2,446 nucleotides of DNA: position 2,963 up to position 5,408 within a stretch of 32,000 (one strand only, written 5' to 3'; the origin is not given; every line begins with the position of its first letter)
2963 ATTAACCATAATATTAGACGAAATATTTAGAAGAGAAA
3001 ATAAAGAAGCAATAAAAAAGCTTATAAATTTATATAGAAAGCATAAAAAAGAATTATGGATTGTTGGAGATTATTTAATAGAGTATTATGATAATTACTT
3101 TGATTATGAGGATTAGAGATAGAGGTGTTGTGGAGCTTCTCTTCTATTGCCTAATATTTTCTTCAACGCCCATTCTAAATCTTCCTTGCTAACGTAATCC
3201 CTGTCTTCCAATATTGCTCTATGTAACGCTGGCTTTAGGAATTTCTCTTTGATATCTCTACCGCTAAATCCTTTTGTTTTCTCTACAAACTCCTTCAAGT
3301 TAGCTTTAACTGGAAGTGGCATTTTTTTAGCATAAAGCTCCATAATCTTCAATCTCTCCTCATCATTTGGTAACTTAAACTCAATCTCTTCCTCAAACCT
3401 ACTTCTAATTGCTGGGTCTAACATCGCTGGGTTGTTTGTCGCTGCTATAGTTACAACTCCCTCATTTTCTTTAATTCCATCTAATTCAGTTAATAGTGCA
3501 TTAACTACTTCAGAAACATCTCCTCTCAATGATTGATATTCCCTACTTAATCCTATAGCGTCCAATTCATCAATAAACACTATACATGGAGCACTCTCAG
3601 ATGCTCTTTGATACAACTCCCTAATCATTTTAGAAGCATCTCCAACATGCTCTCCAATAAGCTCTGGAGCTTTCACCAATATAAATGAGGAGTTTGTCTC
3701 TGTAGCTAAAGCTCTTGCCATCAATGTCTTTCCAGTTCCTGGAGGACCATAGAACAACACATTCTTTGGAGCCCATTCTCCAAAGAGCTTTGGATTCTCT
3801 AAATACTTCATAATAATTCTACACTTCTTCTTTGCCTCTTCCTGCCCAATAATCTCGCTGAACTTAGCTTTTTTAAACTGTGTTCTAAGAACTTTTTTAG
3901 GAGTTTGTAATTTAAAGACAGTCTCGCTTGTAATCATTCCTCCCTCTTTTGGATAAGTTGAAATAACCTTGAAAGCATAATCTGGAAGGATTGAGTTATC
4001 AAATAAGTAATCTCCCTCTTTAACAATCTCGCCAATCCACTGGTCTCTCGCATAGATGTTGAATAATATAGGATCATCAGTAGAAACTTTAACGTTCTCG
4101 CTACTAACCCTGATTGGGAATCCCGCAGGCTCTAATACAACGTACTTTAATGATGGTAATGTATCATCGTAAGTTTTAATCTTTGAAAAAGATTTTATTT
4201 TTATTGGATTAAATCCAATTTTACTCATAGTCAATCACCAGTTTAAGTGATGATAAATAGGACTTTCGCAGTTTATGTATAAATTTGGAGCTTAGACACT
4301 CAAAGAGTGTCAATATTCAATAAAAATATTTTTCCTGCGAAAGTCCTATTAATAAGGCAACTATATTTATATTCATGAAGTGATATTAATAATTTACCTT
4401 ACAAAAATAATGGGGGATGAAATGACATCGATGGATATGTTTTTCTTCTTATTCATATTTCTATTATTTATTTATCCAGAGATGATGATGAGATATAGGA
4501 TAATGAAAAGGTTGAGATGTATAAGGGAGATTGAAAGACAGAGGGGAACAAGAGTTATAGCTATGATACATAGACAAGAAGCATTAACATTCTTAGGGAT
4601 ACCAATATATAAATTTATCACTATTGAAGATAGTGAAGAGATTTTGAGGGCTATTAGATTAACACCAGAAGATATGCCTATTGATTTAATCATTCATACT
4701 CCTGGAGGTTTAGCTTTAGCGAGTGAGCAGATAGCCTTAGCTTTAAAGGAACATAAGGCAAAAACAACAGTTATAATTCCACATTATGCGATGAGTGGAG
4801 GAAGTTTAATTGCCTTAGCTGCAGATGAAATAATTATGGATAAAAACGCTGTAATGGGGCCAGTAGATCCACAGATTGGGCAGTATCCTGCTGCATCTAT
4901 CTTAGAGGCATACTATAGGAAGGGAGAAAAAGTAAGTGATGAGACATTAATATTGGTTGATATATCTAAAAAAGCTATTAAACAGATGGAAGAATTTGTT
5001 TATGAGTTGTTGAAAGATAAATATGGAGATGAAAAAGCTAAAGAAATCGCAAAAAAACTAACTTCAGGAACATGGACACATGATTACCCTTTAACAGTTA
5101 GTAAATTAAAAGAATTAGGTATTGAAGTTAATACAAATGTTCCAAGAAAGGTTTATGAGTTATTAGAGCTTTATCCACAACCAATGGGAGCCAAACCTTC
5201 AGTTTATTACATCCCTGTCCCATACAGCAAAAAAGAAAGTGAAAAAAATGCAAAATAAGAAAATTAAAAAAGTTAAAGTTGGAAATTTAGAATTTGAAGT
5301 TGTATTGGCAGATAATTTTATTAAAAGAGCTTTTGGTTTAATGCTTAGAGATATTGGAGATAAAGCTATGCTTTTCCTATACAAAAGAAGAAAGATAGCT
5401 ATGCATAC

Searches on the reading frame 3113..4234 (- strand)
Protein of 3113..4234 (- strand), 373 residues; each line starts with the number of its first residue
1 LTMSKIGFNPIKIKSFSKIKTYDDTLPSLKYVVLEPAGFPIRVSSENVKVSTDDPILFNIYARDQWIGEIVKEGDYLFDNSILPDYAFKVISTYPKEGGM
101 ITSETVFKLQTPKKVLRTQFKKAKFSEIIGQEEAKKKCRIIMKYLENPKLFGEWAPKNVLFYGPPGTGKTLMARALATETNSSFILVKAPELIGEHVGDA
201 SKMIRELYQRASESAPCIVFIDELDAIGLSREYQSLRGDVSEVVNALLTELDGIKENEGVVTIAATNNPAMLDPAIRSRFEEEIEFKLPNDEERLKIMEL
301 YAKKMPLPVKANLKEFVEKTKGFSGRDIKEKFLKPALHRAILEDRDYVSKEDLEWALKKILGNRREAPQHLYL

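Call 66: search_protein_families(library=pfam, proteins=[window:3113-4234:-])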
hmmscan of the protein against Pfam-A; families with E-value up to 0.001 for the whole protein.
window:3113-4234:- (373 aa): 11 families
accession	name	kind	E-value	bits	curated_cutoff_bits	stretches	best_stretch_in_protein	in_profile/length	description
PF23902.1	AAA_lid_PRS2_C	-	9.9e-46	154.2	34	1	291-363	1-73/73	PRS2 AAA+ lid C-terminal domain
PF00004.35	AAA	-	1e-40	139.6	21.2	1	159-287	1-130/131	ATPase family associated with various cellular activities (AAA)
PF23900.1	PRS2_N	-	4.1e-29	100.5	27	1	30-105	2-78/79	PRS2 N-terminal domain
PF05496.18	RuvB_N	-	5.4e-09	36.4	27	1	123-227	4-96/159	Holliday junction DNA helicase RuvB P-loop domain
PF07724.20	AAA_2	-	1e-07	32.6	27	1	158-253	5-101/166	AAA domain (Cdc48 subfamily)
PF06068.19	TIP49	-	4.8e-07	29.7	23.8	1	125-198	23-94/347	TIP49 P-loop domain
PF05673.19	DUF815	-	7.4e-07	29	23.8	1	119-237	21-129/249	Protein of unknown function (DUF815)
PF13401.12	AAA_22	-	3.3e-06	27.9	27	0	158-191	7-43/130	AAA domain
PF07728.20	AAA_5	-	1e-05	26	22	1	158-280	1-139/139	AAA domain (dynein-related subfamily)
PF13191.12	AAA_16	-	2.2e-05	25.4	32.6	0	156-188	24-59/167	AAA ATPase domain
PF17862.7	AAA_lid_3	-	2.3e-05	24.3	27.2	1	312-354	3-44/45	AAA+ lid domain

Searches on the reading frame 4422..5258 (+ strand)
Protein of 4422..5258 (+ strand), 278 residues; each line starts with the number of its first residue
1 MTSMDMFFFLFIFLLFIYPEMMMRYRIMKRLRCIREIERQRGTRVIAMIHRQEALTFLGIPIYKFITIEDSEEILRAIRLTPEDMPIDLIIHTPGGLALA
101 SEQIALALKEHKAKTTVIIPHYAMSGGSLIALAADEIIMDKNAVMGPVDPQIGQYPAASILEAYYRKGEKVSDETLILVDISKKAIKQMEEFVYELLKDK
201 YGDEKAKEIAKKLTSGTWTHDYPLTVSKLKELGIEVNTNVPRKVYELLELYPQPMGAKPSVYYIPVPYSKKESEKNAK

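Call 66: search_protein_families(library=pfam, proteins=[window:4422-5258:+])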
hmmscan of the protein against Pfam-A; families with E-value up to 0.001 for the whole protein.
window:4422-5258:+ (278 aa): 4 families
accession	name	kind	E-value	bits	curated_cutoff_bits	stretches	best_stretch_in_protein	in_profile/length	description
PF01972.22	SDH_protease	-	9.7e-160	530.6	31.3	1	2-278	8-286/286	ClpP-like SDH-type serine proteinase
PF25145.1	NfeD1b_N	-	4.9e-12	46.3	40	1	89-148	36-95/189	NfeD1b, N-terminal domain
PF00378.25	ECH_1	-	0.0001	22.2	27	1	122-167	98-143/251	Enoyl-CoA hydratase/isomerase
PF00574.28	CLP_protease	-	0.00012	22.4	20.2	1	75-137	37-99/182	Clp protease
